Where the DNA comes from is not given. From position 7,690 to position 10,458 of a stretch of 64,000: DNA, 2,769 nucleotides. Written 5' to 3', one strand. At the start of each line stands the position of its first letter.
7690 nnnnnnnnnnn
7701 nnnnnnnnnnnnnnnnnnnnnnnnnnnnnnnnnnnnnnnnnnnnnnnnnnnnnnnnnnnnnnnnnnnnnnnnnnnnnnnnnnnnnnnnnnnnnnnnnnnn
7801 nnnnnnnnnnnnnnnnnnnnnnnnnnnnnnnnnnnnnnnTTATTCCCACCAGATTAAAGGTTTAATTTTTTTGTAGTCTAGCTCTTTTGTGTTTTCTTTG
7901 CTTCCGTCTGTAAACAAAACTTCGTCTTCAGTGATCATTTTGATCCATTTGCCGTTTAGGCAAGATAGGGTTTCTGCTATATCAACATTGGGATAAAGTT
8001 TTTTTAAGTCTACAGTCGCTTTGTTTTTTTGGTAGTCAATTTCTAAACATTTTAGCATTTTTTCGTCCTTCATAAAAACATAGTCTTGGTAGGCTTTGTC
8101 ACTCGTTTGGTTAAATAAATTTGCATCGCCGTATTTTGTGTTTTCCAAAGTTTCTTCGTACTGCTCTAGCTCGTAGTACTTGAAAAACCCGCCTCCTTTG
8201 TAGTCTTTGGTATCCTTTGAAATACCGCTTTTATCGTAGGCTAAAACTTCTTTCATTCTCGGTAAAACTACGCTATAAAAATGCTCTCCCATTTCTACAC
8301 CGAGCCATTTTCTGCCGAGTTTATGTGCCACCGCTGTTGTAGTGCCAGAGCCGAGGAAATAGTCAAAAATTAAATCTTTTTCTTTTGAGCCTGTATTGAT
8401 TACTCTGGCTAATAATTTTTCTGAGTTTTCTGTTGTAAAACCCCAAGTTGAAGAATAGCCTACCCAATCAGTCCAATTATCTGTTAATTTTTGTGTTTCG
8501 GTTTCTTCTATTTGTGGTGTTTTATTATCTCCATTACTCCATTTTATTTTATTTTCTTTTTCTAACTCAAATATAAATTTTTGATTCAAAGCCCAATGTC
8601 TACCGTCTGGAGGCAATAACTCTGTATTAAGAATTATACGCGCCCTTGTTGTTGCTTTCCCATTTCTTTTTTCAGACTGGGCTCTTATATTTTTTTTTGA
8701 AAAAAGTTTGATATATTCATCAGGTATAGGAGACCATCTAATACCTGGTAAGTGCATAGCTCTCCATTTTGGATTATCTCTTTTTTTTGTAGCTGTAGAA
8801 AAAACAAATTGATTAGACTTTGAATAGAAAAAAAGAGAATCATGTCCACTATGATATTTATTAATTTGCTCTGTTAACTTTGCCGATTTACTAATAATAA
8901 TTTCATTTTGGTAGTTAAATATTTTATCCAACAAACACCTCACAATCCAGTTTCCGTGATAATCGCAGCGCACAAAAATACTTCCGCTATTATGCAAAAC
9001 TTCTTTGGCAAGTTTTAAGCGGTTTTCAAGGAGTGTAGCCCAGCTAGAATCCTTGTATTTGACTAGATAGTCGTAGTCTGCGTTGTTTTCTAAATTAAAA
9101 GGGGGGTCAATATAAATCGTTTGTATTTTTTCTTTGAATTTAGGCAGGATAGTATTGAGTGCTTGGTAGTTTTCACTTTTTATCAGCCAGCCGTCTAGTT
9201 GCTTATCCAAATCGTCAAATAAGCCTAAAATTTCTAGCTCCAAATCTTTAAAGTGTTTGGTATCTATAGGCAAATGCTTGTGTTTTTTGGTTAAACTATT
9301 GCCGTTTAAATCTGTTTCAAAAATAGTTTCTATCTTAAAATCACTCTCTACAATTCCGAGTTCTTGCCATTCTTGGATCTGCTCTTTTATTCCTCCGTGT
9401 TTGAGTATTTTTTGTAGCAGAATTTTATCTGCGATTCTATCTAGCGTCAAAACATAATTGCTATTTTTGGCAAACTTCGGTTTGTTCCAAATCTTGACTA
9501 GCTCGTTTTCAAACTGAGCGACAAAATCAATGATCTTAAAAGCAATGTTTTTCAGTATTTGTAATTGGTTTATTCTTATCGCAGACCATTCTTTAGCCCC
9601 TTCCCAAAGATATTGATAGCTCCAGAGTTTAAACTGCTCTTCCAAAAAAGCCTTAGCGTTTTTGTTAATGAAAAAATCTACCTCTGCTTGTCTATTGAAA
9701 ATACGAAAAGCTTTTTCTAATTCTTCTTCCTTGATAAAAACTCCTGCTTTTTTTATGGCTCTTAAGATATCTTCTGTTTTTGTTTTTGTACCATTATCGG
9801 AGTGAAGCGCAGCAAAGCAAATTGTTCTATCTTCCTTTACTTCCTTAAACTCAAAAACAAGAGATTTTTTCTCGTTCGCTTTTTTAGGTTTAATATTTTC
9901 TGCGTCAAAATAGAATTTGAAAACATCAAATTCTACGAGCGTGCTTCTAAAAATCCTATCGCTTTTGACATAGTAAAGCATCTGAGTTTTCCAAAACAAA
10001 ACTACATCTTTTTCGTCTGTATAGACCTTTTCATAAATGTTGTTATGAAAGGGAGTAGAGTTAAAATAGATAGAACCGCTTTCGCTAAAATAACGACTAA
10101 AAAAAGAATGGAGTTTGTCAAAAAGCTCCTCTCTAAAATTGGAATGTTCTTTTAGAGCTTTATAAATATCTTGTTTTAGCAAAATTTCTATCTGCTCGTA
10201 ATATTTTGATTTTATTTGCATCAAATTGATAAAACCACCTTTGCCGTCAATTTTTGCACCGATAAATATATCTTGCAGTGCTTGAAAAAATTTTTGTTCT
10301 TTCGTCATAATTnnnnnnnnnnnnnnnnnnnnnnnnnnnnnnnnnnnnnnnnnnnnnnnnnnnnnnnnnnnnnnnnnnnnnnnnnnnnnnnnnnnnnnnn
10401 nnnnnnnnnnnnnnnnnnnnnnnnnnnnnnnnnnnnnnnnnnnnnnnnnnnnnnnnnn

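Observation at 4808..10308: Complete Type III R-M cassette inserted precisely between xdhA and xdhB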

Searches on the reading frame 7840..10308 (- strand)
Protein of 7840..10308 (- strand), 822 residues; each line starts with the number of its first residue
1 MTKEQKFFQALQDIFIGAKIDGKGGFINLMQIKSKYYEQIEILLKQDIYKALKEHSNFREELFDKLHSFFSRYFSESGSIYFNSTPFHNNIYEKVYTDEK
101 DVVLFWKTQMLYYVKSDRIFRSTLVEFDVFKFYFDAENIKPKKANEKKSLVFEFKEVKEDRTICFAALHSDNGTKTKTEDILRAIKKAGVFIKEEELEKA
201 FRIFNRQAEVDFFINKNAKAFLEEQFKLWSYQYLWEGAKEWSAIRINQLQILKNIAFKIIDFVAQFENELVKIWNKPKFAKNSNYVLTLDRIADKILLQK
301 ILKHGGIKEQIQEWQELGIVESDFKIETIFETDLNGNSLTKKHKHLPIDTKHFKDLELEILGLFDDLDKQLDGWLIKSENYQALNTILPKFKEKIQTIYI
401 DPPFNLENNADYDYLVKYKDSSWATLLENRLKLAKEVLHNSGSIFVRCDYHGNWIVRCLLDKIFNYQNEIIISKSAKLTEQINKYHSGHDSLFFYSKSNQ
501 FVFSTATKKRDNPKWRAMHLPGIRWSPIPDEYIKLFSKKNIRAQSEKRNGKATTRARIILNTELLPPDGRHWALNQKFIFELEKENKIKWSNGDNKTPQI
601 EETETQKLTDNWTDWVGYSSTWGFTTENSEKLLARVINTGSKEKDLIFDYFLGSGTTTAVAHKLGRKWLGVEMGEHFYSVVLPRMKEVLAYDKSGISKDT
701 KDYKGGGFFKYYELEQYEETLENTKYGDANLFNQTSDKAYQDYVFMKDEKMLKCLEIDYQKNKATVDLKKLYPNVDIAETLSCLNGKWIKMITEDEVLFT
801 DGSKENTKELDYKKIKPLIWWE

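Call 3: search_protein_families(library=pfam, proteins=[window:7840-10308:-])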
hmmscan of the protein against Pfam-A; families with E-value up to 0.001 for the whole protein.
window:7840-10308:- (822 aa): 1 family
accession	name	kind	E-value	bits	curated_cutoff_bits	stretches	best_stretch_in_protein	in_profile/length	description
PF01555.25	N6_N4_Mtase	-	1.8e-32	113.5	26.7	1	395-679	1-217/221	DNA methylase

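Call 4: search_protein_families(library=ncbifam, proteins=[window:7840-10308:-])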
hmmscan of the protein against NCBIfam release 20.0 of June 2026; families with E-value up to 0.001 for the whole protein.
window:7840-10308:- (822 aa): 3 families
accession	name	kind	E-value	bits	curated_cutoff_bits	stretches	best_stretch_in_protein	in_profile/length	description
NF050803.1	DnaMtaseCcrMCaul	equivalog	9e-19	67.6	830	1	625-696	187-258/350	adenine-specific DNA-methyltransferase CcrM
NF008572.0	PRK11524.1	equivalog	3.2e-17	62.6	292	1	626-704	197-275/294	adenine-specific DNA-methyltransferase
NF010253.0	PRK13699.1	subfamily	5.5e-05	23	244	1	618-690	138-210/226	DNA methyltransferase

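Call 8: search_protein_families(library=padloc, proteins=[window:7840-10308:-])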
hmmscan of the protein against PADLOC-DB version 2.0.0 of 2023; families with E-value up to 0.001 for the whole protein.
window:7840-10308:- (822 aa): 39 families (the best 25 are shown)
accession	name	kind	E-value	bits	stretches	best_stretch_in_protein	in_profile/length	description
PDLC03638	MTase_III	-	1.1e-269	895.2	1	2-821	3-816/816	Type III methyltransferase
PDLC03635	MTase_III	-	6.1e-54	181.9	2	371-604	217-450/708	Type III methyltransferase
PDLC03636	MTase_III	-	1.1e-48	164.5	2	623-715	343-435/575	Type III methyltransferase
PDLC03646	MTase_III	-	5.7e-45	151.6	2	195-452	296-550/1057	Type III methyltransferase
PDLC03354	MTase_II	-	7.6e-43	145.1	1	373-686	61-383/425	Type II methyltransferase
PDLC03644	MTase_III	-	3.1e-40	136.4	1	368-715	34-422/542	Type III methyltransferase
PDLC03633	MTase_III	-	2.6e-32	110.3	2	601-719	270-380/616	Type III methyltransferase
PDLC03339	MTase_II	-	1.4e-26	91.2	2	388-505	16-144/399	Type II methyltransferase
PDLC03371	MTase_II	-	5.7e-23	79.8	2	576-687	150-254/260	Type II methyltransferase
PDLC03300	MTase_II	-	1.4e-22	78.1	2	580-696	169-287/302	Type II methyltransferase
PDLC03634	MTase_III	-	1.4e-19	68.4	1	421-658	171-423/621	Type III methyltransferase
PDLC03299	MTase_II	-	1.9e-19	68.3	2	626-704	198-276/296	Type II methyltransferase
PDLC03738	oMTase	-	2.8e-19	67.1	1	626-700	206-280/376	orphan methyltransferase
PDLC03216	MTase_II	-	5.7e-19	66.3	1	625-698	195-268/364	Type II methyltransferase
PDLC03238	MTase_II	-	8.5e-16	56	2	607-676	284-356/428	Type II methyltransferase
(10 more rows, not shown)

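Call 10: find_encoding_contigs(protein=window:7840-10308:-, flank=10000, max_places=10)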
Protein window:7840-10308:- (822 aa): no gene with exactly this product is on record in the collection.

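Call 19: find_homologous_proteins(query=window:7840-10308:-, max_evalue=1e-20)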
Query window:7840-10308:- (822 aa): 5974 proteins with E <= 1e-20 among 8000 candidates; the best 120 are listed.
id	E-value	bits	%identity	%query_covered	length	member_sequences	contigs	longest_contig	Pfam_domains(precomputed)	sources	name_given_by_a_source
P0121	0.0e+0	1871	100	100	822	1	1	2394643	PF01555.25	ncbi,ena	-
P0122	0.0e+0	1358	72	100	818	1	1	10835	PF01555.25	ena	-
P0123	0.0e+0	1344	72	100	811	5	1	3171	PF01555.25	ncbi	-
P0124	0.0e+0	1336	71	100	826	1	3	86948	PF01555.25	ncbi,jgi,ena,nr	ncbi:MAG TPA: site-specific DNA-methyltransferase [Bacteroidia bacterium]|nr:site-specific DNA-methy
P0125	0.0e+0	1332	72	100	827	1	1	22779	PF01555.25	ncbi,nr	ncbi:MAG: site-specific DNA-methyltransferase [Candidatus Atribacteria bacterium]|nr:site-specific D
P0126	0.0e+0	1330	71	100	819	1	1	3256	PF01555.25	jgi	-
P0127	0.0e+0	1325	71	100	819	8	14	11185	PF01555.25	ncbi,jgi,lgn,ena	-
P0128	0.0e+0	1322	70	100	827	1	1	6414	PF01555.25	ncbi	-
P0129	0.0e+0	1320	71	100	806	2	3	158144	PF01555.25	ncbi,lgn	-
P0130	0.0e+0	1299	73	100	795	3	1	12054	PF01555.25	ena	-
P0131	0.0e+0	1296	70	100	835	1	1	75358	PF01555.25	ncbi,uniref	ncbi:site-specific DNA-methyltransferase [Thermodesulfobium sp. 4217-1]|uniref:site-specific DNA-met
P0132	0.0e+0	1291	69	100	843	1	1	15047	PF01555.25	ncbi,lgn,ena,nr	ncbi:site-specific DNA-methyltransferase [Patescibacteria group bacterium]|nr:site-specific DNA-meth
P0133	0.0e+0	1289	70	100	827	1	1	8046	PF01555.25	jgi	jgi:adenine specific DNA methylase Mod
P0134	0.0e+0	1274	71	58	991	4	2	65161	PF04480.19,PF01555.25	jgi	-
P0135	0.0e+0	1268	70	100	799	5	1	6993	PF01555.25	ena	-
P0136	0.0e+0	1259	69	100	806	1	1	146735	PF01555.25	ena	-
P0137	0.0e+0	1258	68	100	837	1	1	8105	PF01555.25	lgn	-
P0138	0.0e+0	1243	69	100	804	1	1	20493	PF01555.25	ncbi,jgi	-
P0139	0.0e+0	1228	69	100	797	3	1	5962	PF01555.25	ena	-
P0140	0.0e+0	1222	66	100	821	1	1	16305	PF01555.25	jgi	jgi:adenine specific DNA methylase Mod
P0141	0.0e+0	1222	66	100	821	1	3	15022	PF01555.25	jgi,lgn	jgi:adenine specific DNA methylase Mod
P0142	0.0e+0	1221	66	100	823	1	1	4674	PF01555.25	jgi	jgi:adenine specific DNA methylase Mod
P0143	0.0e+0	1211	66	100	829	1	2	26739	PF01555.25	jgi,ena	-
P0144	0.0e+0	1205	65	100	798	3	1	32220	PF01555.25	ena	-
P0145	0.0e+0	1191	72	89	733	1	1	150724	PF01555.25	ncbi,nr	ncbi:MAG TPA: site-specific DNA-methyltransferase, partial [Bacteroidia bacterium]|nr:site-specific 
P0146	0.0e+0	1189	65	100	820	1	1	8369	PF01555.25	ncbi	ncbi:MAG: site-specific DNA-methyltransferase [Bacteroidia bacterium]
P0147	0.0e+0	1185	64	100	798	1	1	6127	PF01555.25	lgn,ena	-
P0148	0.0e+0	1183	63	100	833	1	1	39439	PF01555.25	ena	-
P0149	0.0e+0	1179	65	100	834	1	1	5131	PF01555.25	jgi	-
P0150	0.0e+0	1173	63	100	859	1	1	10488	PF01555.25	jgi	jgi:adenine specific DNA methylase Mod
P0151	0.0e+0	1171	65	100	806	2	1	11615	PF01555.25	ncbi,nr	ncbi:MAG TPA: site-specific DNA-methyltransferase [bacterium]|nr:site-specific DNA-methyltransferase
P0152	0.0e+0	1167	65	100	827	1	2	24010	PF01555.25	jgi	jgi:adenine specific DNA methylase Mod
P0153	0.0e+0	1166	65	100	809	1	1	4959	PF01555.25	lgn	-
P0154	0.0e+0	1164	65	100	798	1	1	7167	PF01555.25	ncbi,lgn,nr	ncbi:MAG: site-specific DNA-methyltransferase [Patescibacteria group bacterium]|nr:site-specific DNA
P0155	0.0e+0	1161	64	100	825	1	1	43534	PF01555.25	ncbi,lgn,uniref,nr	ncbi:DNA methyltransferase [Athalassotoga saccharophila]|uniref:Type III restriction-modification sy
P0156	0.0e+0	1161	65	100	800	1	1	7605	PF01555.25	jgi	jgi:adenine-specific DNA-methyltransferase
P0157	0.0e+0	1150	65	100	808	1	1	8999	PF01555.25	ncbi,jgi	jgi:adenine-specific DNA-methyltransferase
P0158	0.0e+0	1149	61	100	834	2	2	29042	PF01555.25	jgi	-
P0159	0.0e+0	1148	63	100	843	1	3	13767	PF01555.25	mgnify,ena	mgnify:CR=1 FL=1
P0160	0.0e+0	1148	64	100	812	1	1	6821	PF01555.25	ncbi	-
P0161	0.0e+0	1147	64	100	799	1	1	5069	PF01555.25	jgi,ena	-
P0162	0.0e+0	1147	65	100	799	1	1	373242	PF01555.25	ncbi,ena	-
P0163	0.0e+0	1147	64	100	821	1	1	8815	PF01555.25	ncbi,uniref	ncbi:DNA methylase N-4/N-6 domain protein [groundwater metagenome]|uniref:DNA methylase N-4/N-6 doma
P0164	0.0e+0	1140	64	100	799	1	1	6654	PF01555.25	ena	-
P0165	0.0e+0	1139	62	100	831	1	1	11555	PF01555.25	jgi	jgi:adenine-specific DNA-methyltransferase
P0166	0.0e+0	1137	64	100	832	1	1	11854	PF01555.25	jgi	jgi:adenine specific DNA methylase Mod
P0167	0.0e+0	1137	64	100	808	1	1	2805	PF01555.25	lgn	-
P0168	0.0e+0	1136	64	100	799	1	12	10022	PF01555.25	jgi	jgi:adenine specific DNA methylase Mod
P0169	0.0e+0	1136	64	100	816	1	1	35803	PF01555.25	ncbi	-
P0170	0.0e+0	1134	64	100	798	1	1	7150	PF01555.25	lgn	-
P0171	0.0e+0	1134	62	100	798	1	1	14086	PF01555.25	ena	-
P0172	0.0e+0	1134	64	100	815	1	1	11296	PF01555.25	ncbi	-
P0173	0.0e+0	1134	63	100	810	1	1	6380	PF01555.25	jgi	jgi:adenine specific DNA methylase Mod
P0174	0.0e+0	1134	63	100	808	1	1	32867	PF01555.25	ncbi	-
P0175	0.0e+0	1133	64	100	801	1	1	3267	PF01555.25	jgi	jgi:adenine specific DNA methylase Mod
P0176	0.0e+0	1130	63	100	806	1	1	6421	PF01555.25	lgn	-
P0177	0.0e+0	1129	63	100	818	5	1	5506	PF01555.25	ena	-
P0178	0.0e+0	1129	66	94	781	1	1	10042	PF01555.25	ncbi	ncbi:MAG: site-specific DNA-methyltransferase, partial [Bacteroidales bacterium]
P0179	0.0e+0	1129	64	100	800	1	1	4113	PF01555.25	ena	-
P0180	0.0e+0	1128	64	100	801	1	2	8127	PF01555.25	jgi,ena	-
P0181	0.0e+0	1128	63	100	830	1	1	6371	PF01555.25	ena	-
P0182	0.0e+0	1127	62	100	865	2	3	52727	PF01555.25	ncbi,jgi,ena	-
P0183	0.0e+0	1127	63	100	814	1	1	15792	PF01555.25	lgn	-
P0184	0.0e+0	1127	64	100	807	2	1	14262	PF01555.25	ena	-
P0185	0.0e+0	1126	60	64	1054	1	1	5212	PF04480.19,PF01555.25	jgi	-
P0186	0.0e+0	1125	64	100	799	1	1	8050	PF01555.25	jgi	-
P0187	0.0e+0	1124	64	100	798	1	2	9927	PF01555.25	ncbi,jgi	-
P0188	0.0e+0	1124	63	100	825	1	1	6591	PF01555.25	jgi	-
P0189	0.0e+0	1124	63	100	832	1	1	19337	PF01555.25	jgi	-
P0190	0.0e+0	1124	63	100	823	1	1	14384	PF01555.25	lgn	-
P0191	0.0e+0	1124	63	100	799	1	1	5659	PF01555.25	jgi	jgi:adenine specific DNA methylase Mod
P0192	0.0e+0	1122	62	100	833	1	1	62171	PF01555.25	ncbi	-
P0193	0.0e+0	1122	62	100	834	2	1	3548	PF01555.25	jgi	-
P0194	0.0e+0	1121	63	100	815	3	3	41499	PF01555.25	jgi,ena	-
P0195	0.0e+0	1121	64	100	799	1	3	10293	PF01555.25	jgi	jgi:adenine specific DNA methylase Mod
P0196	0.0e+0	1120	63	100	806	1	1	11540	PF01555.25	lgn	-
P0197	0.0e+0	1119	62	100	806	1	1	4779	PF01555.25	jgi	jgi:adenine specific DNA methylase Mod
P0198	0.0e+0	1119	63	100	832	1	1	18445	PF01555.25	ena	-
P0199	0.0e+0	1118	62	100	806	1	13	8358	PF01555.25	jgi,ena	jgi:adenine specific DNA methylase Mod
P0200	0.0e+0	1117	63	100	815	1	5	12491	PF01555.25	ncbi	-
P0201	0.0e+0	1117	62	100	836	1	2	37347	PF01555.25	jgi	jgi:adenine specific DNA methylase Mod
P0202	0.0e+0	1117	61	100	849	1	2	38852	PF01555.25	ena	-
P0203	0.0e+0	1117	63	100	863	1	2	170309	PF01555.25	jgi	-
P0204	0.0e+0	1116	64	100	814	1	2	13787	PF01555.25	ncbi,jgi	-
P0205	0.0e+0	1116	63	100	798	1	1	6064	PF01555.25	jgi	jgi:adenine specific DNA methylase Mod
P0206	0.0e+0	1115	63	100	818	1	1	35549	PF01555.25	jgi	-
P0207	0.0e+0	1115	63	100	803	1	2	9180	PF01555.25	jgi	jgi:adenine-specific DNA-methyltransferase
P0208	0.0e+0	1115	61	100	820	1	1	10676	PF01555.25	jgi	-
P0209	0.0e+0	1115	63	100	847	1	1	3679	PF01555.25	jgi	-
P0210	0.0e+0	1114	64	100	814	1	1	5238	PF01555.25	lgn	-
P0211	0.0e+0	1114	62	100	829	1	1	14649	PF01555.25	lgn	-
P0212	0.0e+0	1113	64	100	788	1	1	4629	PF01555.25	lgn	-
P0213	0.0e+0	1113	63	100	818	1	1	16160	PF01555.25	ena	-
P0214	0.0e+0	1113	62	100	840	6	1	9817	PF01555.25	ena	-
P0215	0.0e+0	1112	62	100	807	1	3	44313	PF01555.25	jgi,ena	-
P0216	0.0e+0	1112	64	100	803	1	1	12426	PF01555.25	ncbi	-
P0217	0.0e+0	1112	62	100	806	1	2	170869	PF01555.25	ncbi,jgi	jgi:adenine specific DNA methylase Mod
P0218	0.0e+0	1112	63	100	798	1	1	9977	PF01555.25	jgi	-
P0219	0.0e+0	1112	63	100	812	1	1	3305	PF01555.25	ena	-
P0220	0.0e+0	1111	62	100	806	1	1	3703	PF01555.25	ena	-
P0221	0.0e+0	1111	62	100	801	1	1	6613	PF01555.25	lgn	-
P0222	0.0e+0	1111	62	100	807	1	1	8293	PF01555.25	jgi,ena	-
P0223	0.0e+0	1110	63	100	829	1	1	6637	PF01555.25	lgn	-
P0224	0.0e+0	1110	63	100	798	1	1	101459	PF01555.25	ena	-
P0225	0.0e+0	1110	62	100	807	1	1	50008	PF01555.25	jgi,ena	-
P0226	0.0e+0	1110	62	100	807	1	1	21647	PF01555.25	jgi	-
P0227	0.0e+0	1110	61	100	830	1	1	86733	PF01555.25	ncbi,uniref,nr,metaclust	ncbi:Adenine specific DNA methylase Mod [Desulfurella multipotens]|uniref:site-specific DNA-methyltr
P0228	0.0e+0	1109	61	100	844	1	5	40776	PF01555.25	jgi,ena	-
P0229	0.0e+0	1107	60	100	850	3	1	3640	PF01555.25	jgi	-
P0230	0.0e+0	1107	62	100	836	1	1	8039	PF01555.25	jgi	-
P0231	0.0e+0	1107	63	100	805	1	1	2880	PF01555.25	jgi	-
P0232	0.0e+0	1107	61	100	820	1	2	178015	PF01555.25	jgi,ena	-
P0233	0.0e+0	1107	62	100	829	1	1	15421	PF01555.25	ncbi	-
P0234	0.0e+0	1107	62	100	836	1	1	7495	PF01555.25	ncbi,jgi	-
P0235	0.0e+0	1106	63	100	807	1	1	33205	PF01555.25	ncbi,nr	ncbi:MAG: site-specific DNA-methyltransferase [Patescibacteria group bacterium]|nr:site-specific DNA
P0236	0.0e+0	1105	62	100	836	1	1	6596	PF01555.25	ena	-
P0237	0.0e+0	1104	62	100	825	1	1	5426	PF01555.25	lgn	-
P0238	0.0e+0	1104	64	97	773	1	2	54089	PF01555.25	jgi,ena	jgi:adenine specific DNA methylase Mod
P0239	0.0e+0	1104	63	100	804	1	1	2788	PF01555.25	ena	-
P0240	0.0e+0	1103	61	100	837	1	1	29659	PF01555.25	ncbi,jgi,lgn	-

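Call 21: find_encoding_contigs(protein=P0130, flank=10000, max_places=6)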
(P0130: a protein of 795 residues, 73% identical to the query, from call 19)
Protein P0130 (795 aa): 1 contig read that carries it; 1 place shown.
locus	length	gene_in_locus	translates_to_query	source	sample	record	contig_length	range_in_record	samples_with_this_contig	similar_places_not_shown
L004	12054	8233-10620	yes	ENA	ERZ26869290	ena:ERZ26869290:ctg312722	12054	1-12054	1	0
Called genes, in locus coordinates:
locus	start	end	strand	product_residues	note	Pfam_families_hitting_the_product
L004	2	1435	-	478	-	?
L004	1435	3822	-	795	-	PF01555:N6_N4_Mtase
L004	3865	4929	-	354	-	PF01799:Fer2_2 (weak), PF00941:FAD_binding_5, PF03450:CO_deh_flav_C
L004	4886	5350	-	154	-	-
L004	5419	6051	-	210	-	PF00005:ABC_tran, PF02463:SMC_N (faint)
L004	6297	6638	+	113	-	PF00005:ABC_tran (weak), PF02463:SMC_N (weak)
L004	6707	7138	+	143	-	-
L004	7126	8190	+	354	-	PF01799:Fer2_2 (weak), PF00941:FAD_binding_5, PF03450:CO_deh_flav_C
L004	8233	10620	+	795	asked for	PF01555:N6_N4_Mtase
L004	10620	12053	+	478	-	?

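Call 22: find_encoding_contigs(protein=P0122, flank=10000, max_places=4)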
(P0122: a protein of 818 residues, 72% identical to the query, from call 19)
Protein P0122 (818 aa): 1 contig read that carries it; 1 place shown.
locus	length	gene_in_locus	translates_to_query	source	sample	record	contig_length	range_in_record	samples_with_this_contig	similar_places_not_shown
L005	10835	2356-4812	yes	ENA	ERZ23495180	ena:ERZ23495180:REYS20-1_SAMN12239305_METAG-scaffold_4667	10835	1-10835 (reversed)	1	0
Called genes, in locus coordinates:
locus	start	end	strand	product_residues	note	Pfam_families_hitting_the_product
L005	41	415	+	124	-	-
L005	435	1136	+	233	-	PF01996:F420_ligase (weak)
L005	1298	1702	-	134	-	-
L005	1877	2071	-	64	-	-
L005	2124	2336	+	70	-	PF13560:HTH_31, PF12844:HTH_19, PF01381:HTH_3, PF13443:HTH_26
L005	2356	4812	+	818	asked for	PF01555:N6_N4_Mtase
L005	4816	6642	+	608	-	PF02463:SMC_N (faint), PF13175:AAA_15, PF13304:AAA_21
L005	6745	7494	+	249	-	-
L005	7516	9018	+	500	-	PF19614:DUF6119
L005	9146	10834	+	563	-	?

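Call 43: search_solved_structures(query=window:7843-10308:-, max_evalue=0.001)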
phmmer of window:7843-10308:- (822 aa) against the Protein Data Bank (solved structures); distinct sequences matched with E-value up to 0.001: 9.
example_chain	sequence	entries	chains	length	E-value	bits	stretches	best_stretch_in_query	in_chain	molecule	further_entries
1g60_A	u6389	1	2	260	3.5e-13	51.6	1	628-677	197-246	Adenine-specific Methyltransferase MboIIA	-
6pbd_A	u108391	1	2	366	2e-10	42.5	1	624-686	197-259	Modification methylase CcrMI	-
4zcf_A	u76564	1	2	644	7.5e-09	37.3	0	420-503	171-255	Restriction endonuclease EcoP15I, modification subunit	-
6k0w_B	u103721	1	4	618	5.7e-07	31.1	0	421-502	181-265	Adenine specific DNA methyltransferase (Mod)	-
7dsu_A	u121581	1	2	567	6.5e-07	30.9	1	366-471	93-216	Mbo45V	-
8urk_A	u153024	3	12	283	1.6e-05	26.3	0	394-506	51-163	Methyltransferase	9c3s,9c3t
9c3u_A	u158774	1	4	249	1.8e-05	26.1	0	394-527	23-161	Methyltransferase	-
5hek_A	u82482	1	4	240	0.00052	21.3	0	625-686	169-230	Adenine specific DNA methyltransferase (DpnA)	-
5hfj_A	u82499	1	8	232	0.00087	20.5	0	625-684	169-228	Adenine specific DNA methyltransferase (DpnA)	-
